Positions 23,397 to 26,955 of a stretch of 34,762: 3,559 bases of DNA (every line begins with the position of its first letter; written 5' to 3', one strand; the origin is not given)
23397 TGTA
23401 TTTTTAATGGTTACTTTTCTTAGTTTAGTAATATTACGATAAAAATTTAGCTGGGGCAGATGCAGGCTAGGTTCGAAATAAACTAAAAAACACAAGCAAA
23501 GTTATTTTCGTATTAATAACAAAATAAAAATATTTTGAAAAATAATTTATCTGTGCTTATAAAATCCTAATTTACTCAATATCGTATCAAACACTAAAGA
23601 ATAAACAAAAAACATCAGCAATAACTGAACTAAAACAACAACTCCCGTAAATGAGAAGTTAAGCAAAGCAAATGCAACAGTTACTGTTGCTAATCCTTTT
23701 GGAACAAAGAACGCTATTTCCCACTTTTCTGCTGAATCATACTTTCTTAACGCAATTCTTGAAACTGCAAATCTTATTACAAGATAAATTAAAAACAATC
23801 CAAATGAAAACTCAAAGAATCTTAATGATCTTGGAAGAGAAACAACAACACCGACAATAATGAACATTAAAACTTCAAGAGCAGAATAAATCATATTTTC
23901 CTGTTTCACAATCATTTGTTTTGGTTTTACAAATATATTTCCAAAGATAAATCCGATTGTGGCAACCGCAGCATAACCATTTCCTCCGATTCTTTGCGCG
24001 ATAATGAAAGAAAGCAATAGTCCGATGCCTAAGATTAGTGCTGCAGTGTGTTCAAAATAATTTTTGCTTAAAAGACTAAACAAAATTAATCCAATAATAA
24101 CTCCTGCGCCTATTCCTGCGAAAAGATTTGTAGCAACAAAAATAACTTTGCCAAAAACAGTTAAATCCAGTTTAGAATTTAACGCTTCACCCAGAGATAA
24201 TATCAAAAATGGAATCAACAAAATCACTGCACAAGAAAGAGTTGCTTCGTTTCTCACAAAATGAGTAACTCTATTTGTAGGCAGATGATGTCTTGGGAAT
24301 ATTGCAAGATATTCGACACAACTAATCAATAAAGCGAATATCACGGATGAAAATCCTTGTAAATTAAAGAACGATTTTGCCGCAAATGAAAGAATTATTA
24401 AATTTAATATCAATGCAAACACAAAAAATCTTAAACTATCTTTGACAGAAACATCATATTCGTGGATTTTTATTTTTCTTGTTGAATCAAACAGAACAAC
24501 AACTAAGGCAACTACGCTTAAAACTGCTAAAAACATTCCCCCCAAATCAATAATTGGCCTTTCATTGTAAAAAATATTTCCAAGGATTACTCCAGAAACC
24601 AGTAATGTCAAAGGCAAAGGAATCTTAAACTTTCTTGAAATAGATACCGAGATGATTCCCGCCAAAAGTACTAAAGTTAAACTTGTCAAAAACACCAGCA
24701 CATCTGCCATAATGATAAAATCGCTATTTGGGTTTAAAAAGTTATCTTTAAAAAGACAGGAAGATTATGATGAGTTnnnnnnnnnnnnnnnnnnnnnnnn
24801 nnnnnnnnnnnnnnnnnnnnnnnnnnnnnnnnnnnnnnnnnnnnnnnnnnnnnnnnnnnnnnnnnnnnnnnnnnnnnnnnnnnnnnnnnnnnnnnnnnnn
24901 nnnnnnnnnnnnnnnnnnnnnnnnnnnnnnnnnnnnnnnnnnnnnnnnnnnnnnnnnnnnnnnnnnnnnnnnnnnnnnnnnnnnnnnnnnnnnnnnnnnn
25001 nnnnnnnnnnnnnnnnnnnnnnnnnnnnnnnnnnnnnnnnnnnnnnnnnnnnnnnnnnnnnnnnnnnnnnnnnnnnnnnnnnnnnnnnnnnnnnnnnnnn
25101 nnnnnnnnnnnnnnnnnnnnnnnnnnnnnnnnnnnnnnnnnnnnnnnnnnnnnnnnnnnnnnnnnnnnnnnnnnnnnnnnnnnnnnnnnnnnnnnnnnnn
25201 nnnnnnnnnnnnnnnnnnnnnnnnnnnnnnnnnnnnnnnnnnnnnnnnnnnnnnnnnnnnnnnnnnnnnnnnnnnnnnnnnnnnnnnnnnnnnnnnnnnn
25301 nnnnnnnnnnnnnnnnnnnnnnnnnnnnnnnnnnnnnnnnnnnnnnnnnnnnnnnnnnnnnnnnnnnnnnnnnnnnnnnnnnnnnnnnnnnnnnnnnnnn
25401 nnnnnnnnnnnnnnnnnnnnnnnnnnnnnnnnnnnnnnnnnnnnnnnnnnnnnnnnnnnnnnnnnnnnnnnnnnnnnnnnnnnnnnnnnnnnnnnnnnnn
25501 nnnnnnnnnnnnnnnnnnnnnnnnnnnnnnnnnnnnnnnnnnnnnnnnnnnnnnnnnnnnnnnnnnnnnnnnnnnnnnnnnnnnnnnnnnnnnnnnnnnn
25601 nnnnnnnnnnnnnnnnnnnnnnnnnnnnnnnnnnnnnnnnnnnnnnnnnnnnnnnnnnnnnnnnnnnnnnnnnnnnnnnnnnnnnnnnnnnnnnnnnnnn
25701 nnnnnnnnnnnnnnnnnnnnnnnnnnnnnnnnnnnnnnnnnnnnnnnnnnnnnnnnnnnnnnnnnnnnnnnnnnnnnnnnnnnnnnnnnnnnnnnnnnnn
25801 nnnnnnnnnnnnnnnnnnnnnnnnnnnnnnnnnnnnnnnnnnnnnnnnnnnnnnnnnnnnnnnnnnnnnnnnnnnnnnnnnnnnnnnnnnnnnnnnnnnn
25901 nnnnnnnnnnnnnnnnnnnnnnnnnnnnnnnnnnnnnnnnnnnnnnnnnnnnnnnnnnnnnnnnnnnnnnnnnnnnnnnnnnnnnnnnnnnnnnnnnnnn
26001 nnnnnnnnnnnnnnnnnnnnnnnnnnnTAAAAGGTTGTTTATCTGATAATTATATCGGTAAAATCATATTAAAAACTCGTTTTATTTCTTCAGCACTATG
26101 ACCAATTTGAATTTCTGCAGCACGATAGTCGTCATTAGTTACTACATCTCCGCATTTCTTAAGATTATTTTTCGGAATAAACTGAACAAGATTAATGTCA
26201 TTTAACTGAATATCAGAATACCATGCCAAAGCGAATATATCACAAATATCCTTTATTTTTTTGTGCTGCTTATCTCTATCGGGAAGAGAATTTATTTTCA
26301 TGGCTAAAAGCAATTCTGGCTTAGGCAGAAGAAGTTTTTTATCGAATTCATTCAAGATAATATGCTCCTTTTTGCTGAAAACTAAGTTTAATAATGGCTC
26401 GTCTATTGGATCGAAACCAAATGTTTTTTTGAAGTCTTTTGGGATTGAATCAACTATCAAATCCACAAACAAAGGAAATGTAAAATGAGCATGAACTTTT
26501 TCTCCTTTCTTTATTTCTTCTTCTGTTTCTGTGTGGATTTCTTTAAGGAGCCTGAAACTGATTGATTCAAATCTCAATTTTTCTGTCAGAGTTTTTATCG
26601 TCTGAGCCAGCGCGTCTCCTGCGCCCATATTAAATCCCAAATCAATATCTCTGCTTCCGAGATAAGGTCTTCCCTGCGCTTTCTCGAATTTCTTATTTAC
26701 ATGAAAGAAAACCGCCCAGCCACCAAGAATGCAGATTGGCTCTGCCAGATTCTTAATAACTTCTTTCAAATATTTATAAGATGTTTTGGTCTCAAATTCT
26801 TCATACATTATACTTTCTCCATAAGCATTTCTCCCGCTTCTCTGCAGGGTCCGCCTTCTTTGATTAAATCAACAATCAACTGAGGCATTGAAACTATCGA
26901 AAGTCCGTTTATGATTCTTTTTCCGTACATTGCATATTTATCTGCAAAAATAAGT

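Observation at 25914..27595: AbiEi/AbiEii-like cassette inserted at the 3' end of cca, leaving a duplicated cca terminus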

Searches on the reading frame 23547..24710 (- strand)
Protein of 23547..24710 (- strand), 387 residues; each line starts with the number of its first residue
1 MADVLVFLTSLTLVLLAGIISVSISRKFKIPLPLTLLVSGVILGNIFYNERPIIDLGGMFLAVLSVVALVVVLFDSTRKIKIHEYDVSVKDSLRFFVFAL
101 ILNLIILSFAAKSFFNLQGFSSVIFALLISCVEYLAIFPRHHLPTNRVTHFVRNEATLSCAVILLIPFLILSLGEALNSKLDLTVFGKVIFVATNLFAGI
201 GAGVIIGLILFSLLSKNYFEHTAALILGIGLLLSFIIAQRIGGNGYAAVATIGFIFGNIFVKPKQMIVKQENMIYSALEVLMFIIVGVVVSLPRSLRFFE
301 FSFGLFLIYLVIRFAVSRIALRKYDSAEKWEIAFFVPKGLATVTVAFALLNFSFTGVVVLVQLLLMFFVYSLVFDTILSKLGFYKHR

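Call 5: search_protein_families(library=pfam, proteins=[window:23547-24710:-], max_evalue=0.1)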
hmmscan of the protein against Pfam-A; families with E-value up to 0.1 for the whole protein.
window:23547-24710:- (387 aa): 1 family
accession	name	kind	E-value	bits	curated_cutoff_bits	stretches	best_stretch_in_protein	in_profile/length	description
PF00999.27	Na_H_Exchanger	-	1.1e-15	57.9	26.2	1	14-374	4-369/375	Sodium/hydrogen exchanger, transmembrane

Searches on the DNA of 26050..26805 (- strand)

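Call 46: search_rna_families(sources=[L052, L078, L066, L075, L071], threshold=gathering)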
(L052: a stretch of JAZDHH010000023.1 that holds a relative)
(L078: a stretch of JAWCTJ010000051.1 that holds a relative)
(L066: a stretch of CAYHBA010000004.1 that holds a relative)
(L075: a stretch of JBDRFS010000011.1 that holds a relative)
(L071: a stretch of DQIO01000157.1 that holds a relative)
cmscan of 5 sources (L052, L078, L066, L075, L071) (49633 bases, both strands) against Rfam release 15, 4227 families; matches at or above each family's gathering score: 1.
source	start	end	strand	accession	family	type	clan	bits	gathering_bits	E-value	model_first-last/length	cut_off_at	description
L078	2222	2294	-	RF00005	tRNA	Gene; tRNA;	CL00001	53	29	1.2e-08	1-71/71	no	tRNA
